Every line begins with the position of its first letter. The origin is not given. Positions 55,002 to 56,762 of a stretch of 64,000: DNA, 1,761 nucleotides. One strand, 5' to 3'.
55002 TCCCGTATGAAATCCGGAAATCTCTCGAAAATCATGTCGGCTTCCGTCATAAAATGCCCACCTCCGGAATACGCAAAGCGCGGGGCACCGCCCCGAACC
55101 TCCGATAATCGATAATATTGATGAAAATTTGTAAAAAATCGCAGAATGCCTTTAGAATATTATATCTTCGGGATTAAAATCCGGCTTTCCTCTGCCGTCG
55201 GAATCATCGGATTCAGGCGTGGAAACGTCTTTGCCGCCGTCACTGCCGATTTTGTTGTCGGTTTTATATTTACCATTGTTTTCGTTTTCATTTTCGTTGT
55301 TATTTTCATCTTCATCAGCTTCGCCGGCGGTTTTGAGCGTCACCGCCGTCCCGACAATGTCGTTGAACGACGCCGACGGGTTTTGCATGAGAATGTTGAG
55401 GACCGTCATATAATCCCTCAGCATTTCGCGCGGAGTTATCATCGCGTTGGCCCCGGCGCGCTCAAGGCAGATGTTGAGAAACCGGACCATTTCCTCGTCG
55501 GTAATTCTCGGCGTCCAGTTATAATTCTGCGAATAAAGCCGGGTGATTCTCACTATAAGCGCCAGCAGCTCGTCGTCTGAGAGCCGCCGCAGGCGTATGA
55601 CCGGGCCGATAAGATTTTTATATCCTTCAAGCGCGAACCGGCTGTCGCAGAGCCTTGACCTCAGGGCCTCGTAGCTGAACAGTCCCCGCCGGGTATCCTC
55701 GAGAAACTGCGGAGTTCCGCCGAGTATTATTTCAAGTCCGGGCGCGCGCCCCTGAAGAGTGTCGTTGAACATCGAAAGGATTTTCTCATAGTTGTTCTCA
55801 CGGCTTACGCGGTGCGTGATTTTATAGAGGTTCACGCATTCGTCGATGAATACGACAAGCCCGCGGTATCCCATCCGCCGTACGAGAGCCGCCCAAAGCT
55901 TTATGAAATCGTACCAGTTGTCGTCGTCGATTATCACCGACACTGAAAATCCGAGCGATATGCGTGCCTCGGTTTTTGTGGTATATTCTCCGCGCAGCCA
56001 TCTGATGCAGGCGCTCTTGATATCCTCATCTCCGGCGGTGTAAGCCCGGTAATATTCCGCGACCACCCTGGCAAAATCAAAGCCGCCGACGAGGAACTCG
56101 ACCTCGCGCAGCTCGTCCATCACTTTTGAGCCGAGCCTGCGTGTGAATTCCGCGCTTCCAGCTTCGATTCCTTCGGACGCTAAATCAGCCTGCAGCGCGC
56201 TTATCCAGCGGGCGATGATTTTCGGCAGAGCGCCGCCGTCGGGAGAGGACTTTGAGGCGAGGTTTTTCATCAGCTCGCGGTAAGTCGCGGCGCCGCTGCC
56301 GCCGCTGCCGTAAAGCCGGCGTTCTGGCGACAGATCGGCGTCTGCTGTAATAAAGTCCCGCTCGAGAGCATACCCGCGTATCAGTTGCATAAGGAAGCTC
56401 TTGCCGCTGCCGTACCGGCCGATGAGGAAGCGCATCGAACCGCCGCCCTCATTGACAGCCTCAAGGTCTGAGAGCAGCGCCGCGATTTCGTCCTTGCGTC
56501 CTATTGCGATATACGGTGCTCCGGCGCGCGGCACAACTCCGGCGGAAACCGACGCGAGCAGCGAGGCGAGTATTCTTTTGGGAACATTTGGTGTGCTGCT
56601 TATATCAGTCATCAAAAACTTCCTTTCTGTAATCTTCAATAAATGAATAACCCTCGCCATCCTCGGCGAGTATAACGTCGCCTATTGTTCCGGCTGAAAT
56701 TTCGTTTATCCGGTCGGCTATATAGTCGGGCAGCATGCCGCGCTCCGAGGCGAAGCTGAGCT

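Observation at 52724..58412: Three-gene operon: TerB-N/TerB-C protein + DUF2791 (BrxD-type) ATPase + Lhr-like DExH helicase, a Shango-like candidate anti-phage / DNA-processing system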

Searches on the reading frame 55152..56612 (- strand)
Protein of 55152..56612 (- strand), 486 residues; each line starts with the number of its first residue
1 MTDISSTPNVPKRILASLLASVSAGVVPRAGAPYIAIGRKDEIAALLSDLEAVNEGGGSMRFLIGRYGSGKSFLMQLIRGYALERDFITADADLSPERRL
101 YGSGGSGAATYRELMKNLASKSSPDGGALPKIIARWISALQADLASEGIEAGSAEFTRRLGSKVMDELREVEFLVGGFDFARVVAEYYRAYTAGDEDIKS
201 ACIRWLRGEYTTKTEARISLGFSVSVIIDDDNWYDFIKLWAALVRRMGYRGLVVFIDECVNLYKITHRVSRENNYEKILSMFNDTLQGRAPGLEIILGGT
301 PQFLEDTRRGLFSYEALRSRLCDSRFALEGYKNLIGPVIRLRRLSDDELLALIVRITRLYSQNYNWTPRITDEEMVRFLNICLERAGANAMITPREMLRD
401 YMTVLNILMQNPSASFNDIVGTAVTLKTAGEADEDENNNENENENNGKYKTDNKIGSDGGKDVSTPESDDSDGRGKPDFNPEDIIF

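Call 3: search_protein_families(library=pfam, proteins=[window:55152-56612:-], max_evalue=0.01)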
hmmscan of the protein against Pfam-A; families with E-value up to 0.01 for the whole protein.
window:55152-56612:- (486 aa): 3 families
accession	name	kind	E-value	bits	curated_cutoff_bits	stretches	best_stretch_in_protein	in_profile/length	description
PF10923.14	BrxC_BrxD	-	1.9e-157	524.9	22.2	1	10-421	1-411/414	BREX system ATP-binding protein BrxC/D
PF13191.12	AAA_16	-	7.8e-09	36.7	32.6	1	37-160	3-124/167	AAA ATPase domain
PF13401.12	AAA_22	-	0.003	18.3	27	0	59-121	6-61/130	AAA domain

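Call 4: search_protein_families(library=padloc, proteins=[window:55152-56612:-], max_evalue=0.01)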
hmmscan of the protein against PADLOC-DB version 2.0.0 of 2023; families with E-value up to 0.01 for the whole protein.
window:55152-56612:- (486 aa): 3 families
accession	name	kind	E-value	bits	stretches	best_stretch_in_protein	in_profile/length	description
PDLC03959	SngB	-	8.5e-168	557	1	8-436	4-432/439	-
PDLC02494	BrxD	-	2.5e-50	169.9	1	15-439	9-427/440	BrxD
PDLC04140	mad8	-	0.0015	16.1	0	60-262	29-203/314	mads_8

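Call 5: search_protein_families(library=ncbifam, proteins=[window:55152-56612:-], max_evalue=0.01)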
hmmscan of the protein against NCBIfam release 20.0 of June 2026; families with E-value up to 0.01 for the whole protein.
window:55152-56612:- (486 aa): 1 family
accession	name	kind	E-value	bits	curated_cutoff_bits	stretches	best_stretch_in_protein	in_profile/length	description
NF033438.1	BREX_BrxD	equivalog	2.9e-49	168.3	350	1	17-411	7-397/423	BREX system ATP-binding protein BrxD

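Call 35: find_related_loci(query=window:55152-56612:-, collection=metagenome_contigs, flank=10000)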
Query window:55152-56612:- (486 aa) in metagenome_contigs; peptide patterns used: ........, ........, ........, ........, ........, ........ (x = any residue, [..] = any of these).
600 stretches matched a pattern (row limit reached: there are more); 237 encode a relative of the query (tblastn E <= 1e-3); the best 80 are kept; 80 distinct loci.
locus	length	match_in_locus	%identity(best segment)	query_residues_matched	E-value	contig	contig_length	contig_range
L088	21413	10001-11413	83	1-486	0e+0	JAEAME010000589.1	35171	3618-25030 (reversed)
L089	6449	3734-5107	78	1-486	0e+0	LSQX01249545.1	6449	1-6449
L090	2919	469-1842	79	1-484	0e+0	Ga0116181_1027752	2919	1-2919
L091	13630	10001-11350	82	1-453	0e+0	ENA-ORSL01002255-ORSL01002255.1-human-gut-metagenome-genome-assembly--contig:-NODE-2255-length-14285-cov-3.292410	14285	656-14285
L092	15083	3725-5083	77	5-453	0e+0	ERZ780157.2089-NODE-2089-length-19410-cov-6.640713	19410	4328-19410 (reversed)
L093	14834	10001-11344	78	2-445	0e+0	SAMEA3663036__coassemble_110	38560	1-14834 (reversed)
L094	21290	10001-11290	81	9-435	0e+0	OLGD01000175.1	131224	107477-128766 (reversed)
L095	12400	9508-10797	81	9-435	0e+0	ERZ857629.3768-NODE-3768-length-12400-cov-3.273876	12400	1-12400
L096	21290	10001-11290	81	9-435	0e+0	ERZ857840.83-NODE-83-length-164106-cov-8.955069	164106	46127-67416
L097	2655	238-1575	78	9-452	0e+0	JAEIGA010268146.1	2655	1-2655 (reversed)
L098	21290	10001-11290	80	9-435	0e+0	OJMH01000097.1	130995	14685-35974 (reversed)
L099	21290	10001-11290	80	9-435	0e+0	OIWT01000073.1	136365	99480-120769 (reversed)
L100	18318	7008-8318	79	9-446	0e+0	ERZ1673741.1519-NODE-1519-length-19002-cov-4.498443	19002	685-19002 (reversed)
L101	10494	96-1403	78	9-445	0e+0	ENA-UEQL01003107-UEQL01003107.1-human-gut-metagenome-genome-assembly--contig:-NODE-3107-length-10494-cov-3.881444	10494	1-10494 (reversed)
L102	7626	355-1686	77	10-453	0e+0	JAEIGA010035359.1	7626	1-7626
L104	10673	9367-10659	78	9-440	0e+0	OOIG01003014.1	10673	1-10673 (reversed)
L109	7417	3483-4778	76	1-428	0e+0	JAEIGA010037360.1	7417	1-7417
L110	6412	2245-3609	72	9-486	0e+0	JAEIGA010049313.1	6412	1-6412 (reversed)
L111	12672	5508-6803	76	1-428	0e+0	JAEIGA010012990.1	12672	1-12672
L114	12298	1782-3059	76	9-434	0e+0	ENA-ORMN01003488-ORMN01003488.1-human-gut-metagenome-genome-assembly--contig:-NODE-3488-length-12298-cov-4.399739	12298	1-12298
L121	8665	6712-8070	67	1-453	0e+0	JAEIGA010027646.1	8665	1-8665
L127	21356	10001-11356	68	5-486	0e+0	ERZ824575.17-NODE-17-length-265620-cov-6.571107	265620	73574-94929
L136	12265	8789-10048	69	2-421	0e+0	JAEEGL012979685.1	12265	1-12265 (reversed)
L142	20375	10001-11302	68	3-433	0e+0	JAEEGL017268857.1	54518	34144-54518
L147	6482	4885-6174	65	10-441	0e+0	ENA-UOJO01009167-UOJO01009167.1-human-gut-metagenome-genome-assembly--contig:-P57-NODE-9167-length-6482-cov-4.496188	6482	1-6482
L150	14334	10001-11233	66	9-421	0e+0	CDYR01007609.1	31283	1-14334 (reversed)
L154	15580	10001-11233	68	9-420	0e+0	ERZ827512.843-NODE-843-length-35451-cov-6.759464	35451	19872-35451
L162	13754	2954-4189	64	9-422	3e-177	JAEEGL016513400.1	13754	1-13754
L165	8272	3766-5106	61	4-446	2e-172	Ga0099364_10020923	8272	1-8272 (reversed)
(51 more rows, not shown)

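Call 36: find_related_loci(query=window:55152-56612:-, collection=viral_contigs, flank=10000)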
Query window:55152-56612:- (486 aa) in viral_contigs; peptide patterns used: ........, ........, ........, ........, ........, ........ (x = any residue, [..] = any of these).
18 stretches matched a pattern; 1 encode a relative of the query (tblastn E <= 1e-3); 1 distinct loci.
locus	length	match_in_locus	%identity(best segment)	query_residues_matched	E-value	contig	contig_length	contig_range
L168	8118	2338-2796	40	40-189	2e-34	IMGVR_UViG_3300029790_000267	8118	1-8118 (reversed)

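Call 41: search_protein_families(library=pfam, proteins=[L109:368-1324:-, L142:5360-6709:-, L111:3356-3634:-, L127:13655-13921:-, L154:12754-15471:+, L150:11387-14029:+, L162:6605-9853:+, L162:9858-13325:+, L096:17412-21131:+], max_evalue=0.001)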
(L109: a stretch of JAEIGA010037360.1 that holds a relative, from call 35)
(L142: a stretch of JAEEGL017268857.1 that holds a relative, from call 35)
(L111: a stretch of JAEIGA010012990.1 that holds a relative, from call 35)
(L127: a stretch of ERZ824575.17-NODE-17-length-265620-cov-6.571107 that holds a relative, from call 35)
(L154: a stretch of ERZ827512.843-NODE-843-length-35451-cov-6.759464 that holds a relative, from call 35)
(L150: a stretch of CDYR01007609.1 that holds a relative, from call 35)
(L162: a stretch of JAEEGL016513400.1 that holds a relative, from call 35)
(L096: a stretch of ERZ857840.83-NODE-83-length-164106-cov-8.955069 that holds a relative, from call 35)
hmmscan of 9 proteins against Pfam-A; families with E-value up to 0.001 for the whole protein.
L109:368-1324:- (318 aa): 2 families
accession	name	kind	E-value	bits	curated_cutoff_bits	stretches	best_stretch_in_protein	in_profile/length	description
PF01687.23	Flavokinase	-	1.3e-38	132.4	19.6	1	193-316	1-124/124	Riboflavin kinase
PF06574.18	FAD_syn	-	1.1e-30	107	27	1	20-175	5-157/158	FAD synthetase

L142:5360-6709:- (449 aa): 3 families
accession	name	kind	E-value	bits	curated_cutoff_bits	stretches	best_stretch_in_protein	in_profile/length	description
PF00768.25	Peptidase_S11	-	1.1e-30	107.4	27.6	1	48-270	14-238/239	D-alanyl-D-alanine carboxypeptidase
PF13354.11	Beta-lactamase2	-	3.9e-08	33.3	22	1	49-189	2-142/214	Beta-lactamase enzyme family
PF07943.18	PBP5_C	-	0.00017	22.1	21.2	1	323-395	29-90/91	Penicillin-binding protein 5, C-terminal domain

L111:3356-3634:- (92 aa): 1 family
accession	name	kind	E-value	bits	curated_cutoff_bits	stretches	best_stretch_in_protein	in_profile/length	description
PF06135.17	IreB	-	2.9e-31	107.9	25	1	9-80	6-77/78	IreB regulatory phosphoprotein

L127:13655-13921:- (88 aa): 0 families

L154:12754-15471:+ (905 aa): 5 families
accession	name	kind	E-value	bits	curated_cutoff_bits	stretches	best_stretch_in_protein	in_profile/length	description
PF01580.24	FtsK_SpoIIIE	-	5.2e-66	222.7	24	1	523-714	2-221/221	FtsK/SpoIIIE family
PF17854.6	FtsK_alpha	-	4.1e-29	101.2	22.9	1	415-515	1-101/101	FtsK alpha domain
PF09397.16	FtsK_gamma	-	7.9e-26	90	30.6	1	829-889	3-63/63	Ftsk gamma domain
PF13491.11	FtsK_4TM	-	1.4e-06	28.6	23.1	1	86-213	43-161/171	4TM region of DNA translocase FtsK/SpoIIIE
PF01935.23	DUF87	-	3.6e-05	24.4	23.2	1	551-599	13-60/220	Helicase HerA, central domain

L150:11387-14029:+ (880 aa): 3 families
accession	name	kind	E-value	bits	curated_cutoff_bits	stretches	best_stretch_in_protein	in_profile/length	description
PF01411.24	tRNA-synt_2c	-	9.5e-195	648.7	30.3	1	9-558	2-552/552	tRNA synthetases class II (A)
PF07973.19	tRNA_SAD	-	1.8e-17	63.5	24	1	655-698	1-44/44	Threonyl and Alanyl tRNA synthetase second additional domain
PF02272.25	DHHA1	-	2e-11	44.7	25.9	1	788-876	17-101/102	DHHA1 domain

L162:6605-9853:+ (1082 aa): 3 families
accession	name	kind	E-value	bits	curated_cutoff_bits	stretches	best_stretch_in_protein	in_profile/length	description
PF21445.3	ADDB_N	-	8.3e-47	160.2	26.6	1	4-259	1-266/290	ADDB, N-terminal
PF12705.13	PDDEXK_1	-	7.1e-31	108.4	22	1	745-1074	1-247/247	PD-(D/E)XK nuclease superfamily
PF13361.12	UvrD_C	-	1.9e-05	24.7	25.6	1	269-593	19-320/350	UvrD-like helicase C-terminal domain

L162:9858-13325:+ (1155 aa): 7 families
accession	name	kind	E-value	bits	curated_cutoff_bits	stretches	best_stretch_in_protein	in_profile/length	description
PF00580.27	UvrD-helicase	-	4.1e-51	174.7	23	1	3-448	1-268/271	UvrD/REP helicase N-terminal domain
PF13361.12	UvrD_C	-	2.8e-37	129.4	25.6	1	465-847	3-347/350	UvrD-like helicase C-terminal domain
PF13245.12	AAA_19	-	2.9e-17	63.5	25.1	1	7-436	1-134/134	AAA domain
PF13538.12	UvrD_C_2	-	1.5e-10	41.2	27.4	1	759-782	3-26/52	UvrD-like helicase C-terminal domain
PF12705.13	PDDEXK_1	-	7.1e-07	29.8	22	1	975-1146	29-188/247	PD-(D/E)XK nuclease superfamily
PF01443.25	Viral_helicase1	-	7.6e-06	26.3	21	0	821-845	201-226/228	Viral superfamily 1 RNA helicase core domain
PF13087.12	AAA_12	-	4.6e-05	23.5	27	0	755-846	136-191/195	AAA domain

L096:17412-21131:+ (1239 aa): 5 families
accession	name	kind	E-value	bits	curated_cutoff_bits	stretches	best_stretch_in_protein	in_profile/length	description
PF07733.18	DNA_pol3_alpha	-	3.8e-99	332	23.9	1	297-561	1-260/260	Bacterial DNA polymerase III alpha NTPase domain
PF02811.25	PHP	-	1.5e-56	191.7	26.4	1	6-179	1-164/164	PHP domain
PF17657.6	DNA_pol3_finger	-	3.6e-54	183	22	1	565-725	2-165/166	Bacterial DNA polymerase III alpha subunit finger domain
PF14579.12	HHH_6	-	2.5e-25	88.9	25.6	1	799-892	1-90/90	Helix-hairpin-helix motif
PF01336.31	tRNA_anti-codon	-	4.6e-10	39.7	27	1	1014-1089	1-72/75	OB-fold nucleic acid binding domain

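Call 42: search_dna_similar(query=window:55152-56612:-, collection=plasmids, mode=protein, max_rows=25)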
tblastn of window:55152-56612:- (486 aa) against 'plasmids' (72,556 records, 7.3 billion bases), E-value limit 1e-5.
Records with a match: 697; places in all: 703; records where one place covers at least 80% of the query: 681.
Best place of each record, by identity: <60% 697.
By first word of the organism name: Klebsiella 449; Salmonella 144; Escherichia 14; Sulfitobacter 7; Phaeobacter 5; Bradyrhizobium 4; Azospirillum 4; Raoultella 4; Mesorhizobium 3; Paracoccus 3; and 49 more.
By predicted mobility (MOB-suite, as given by PLSDB): conjugative 542; non-mobilizable 110; mobilizable 45.
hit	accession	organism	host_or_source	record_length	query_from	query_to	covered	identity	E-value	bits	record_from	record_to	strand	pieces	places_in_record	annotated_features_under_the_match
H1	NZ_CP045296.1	Paenibacillus cellulositrophicus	cell culture,Thai soil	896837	9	421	85%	50.7%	8e-141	454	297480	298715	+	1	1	ATP-binding protein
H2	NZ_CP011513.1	Paenibacillus peoriae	cell culture,soil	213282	9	420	85%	50.8%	3e-142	458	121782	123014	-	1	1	ATP-binding protein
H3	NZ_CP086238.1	Clostridium estertheticum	single colony,bovine feces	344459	10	422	85%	49.0%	9e-134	434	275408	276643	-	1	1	ATP-binding protein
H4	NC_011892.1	Methylobacterium nodulans ORS 2060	-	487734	1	413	85%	44.8%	2e-99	335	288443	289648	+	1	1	TerB N-terminal domain-containing protein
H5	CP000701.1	Rhizorhabdus wittichii RW1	-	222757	4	421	86%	43.7%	9e-104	347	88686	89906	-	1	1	hypothetical protein | protein of unknown function DUF805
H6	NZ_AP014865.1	Bacillus thuringiensis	-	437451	9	421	85%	44.1%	2e-112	372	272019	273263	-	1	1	ATP-binding protein | TerB N-terminal domain-containing protein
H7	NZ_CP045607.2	Bacillus cereus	Whole organism,soil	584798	9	421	85%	43.9%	5e-113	374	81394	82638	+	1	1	ATP-binding protein | TerB N-terminal domain-containing protein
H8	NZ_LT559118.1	Nonomuraea gerenzanensis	-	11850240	3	420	86%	43.1%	2e-104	349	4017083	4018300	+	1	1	none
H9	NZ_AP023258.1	Mesorhizobium sp. L-2-11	Lotus japonicus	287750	5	421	86%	42.7%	6e-100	336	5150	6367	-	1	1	ATP-binding protein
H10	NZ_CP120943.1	Aeromonas caviae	Homo sapiens,urine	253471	17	424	84%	43.4%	5e-100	336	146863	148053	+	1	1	ATP-binding protein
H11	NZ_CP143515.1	Aeromonas hydrophila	Homo sapiens,abdominal fluid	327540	17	424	84%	43.4%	5e-100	336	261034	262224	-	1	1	ATP-binding protein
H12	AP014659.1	Bradyrhizobium diazoefficiens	-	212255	17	421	83%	43.5%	5e-102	342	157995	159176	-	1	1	uncharacterized protein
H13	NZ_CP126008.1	Bradyrhizobium elkanii USDA 94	Glycine max,soybean,root nodule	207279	17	421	83%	43.2%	2e-101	340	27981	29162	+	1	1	ATP-binding protein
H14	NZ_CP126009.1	Bradyrhizobium elkanii USDA 94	Glycine max,soybean,root nodule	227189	17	421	83%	43.2%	2e-101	340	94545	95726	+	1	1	ATP-binding protein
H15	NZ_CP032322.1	Azospirillum argentinense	soil sample,Agricultural field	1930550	4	422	86%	41.8%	9e-102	341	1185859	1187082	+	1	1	record has no annotation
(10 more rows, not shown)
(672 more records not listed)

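Call 43: search_dna_similar(query=window:55152-56612:-, collection=phages, mode=protein, max_rows=15)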
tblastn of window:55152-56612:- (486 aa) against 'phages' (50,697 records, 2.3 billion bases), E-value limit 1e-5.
No match.

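Call 44: get_annotated_region(hit=H10, flank=8000)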
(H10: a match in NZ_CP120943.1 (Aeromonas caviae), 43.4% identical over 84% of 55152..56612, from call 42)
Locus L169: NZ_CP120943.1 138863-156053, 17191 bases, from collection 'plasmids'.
description: Aeromonas caviae strain AC1520 plasmid pAC1520, complete sequence
organism: Aeromonas caviae (NCBI taxid 648)
taxonomy: Bacteria; Pseudomonadota; Gammaproteobacteria; Aeromonadales; Aeromonadaceae; Aeromonas; Aeromonas caviae
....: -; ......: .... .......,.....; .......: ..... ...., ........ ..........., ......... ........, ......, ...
typing (MOB-suite, as given by PLSDB): non-mobilizable
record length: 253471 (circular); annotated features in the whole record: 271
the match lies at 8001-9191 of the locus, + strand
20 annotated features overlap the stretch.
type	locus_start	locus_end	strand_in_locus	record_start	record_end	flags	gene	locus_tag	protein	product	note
CDS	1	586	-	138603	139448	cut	-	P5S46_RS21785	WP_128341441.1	hypothetical protein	-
CDS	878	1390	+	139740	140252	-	-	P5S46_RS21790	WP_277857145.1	glyoxalase superfamily protein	-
CDS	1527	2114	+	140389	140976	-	-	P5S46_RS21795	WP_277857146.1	hypothetical protein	-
CDS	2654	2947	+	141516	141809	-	-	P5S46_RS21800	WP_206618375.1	hypothetical protein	-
CDS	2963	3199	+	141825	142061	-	-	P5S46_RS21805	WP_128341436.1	hypothetical protein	-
CDS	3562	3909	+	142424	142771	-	-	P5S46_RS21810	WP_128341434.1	hypothetical protein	-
CDS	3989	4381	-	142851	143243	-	-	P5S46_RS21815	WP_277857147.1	hypothetical protein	-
CDS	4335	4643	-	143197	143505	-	-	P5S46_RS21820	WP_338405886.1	DUF6283 family protein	-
CDS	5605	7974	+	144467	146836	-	-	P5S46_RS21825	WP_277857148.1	TerB N-terminal domain-containing protein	-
CDS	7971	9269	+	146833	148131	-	-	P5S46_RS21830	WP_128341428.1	ATP-binding protein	-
CDS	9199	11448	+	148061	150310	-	-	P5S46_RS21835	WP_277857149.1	DEAD/DEAH box helicase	-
CDS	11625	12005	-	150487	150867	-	-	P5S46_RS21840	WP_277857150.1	hypothetical protein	-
CDS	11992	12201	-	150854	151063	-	-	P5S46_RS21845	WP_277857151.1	hypothetical protein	-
CDS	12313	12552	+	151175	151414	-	-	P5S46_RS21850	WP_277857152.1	hypothetical protein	-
CDS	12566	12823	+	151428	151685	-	-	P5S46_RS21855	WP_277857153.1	hypothetical protein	-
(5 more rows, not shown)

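Call 45: get_annotated_region(hit=H3, flank=8000)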
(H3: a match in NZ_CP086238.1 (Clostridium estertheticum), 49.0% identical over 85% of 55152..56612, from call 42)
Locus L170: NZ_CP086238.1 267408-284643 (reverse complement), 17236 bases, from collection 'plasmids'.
description: Clostridium estertheticum strain CF002 plasmid pCF002-344, complete sequence
organism: Clostridium estertheticum (NCBI taxid 238834)
taxonomy: Bacteria; Bacillota; Clostridia; Eubacteriales; Clostridiaceae; Clostridium; Clostridium estertheticum
host: -; source: single colony,bovine feces; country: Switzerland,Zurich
typing (MOB-suite, as given by PLSDB): non-mobilizable
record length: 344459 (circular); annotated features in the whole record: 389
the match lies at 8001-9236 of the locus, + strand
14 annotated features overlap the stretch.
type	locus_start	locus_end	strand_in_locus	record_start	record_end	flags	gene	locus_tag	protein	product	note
CDS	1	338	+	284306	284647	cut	-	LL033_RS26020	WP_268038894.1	hypothetical protein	-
CDS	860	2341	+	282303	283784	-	-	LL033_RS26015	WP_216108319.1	amino acid adenylation domain-containing protein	-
CDS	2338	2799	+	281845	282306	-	-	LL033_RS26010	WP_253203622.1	GNAT family N-acetyltransferase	-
CDS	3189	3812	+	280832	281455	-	-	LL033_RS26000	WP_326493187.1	MFS transporter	GO:0055085 - transmembrane transport [Evidence IEA]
CDS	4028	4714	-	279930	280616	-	-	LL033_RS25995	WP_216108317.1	alpha/beta hydrolase-fold protein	-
CDS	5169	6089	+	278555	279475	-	-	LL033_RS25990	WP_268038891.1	relaxase/mobilization nuclease domain-containing protein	-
CDS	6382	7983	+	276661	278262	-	-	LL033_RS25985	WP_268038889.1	TerB N-terminal domain-containing protein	-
CDS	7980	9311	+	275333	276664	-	-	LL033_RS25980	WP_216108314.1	ATP-binding protein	-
CDS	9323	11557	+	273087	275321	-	-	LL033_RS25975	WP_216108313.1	DEAD/DEAH box helicase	-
CDS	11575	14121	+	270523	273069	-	-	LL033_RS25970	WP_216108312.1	ATP-binding cassette domain-containing protein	-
CDS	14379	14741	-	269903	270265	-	-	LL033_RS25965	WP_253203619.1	IS110 family transposase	-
CDS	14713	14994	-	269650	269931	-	-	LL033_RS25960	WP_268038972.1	transposase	GO:0006313 - DNA transposition [Evidence IEA]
CDS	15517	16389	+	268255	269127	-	-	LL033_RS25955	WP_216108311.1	DUF5131 family protein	-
CDS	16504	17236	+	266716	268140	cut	-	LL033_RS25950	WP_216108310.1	carboxylesterase family protein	-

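Call 48: search_solved_structures(query=window:55152-56612:-, max_evalue=0.01)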
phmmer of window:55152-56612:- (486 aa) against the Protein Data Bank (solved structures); distinct sequences matched with E-value up to 0.01: 0.
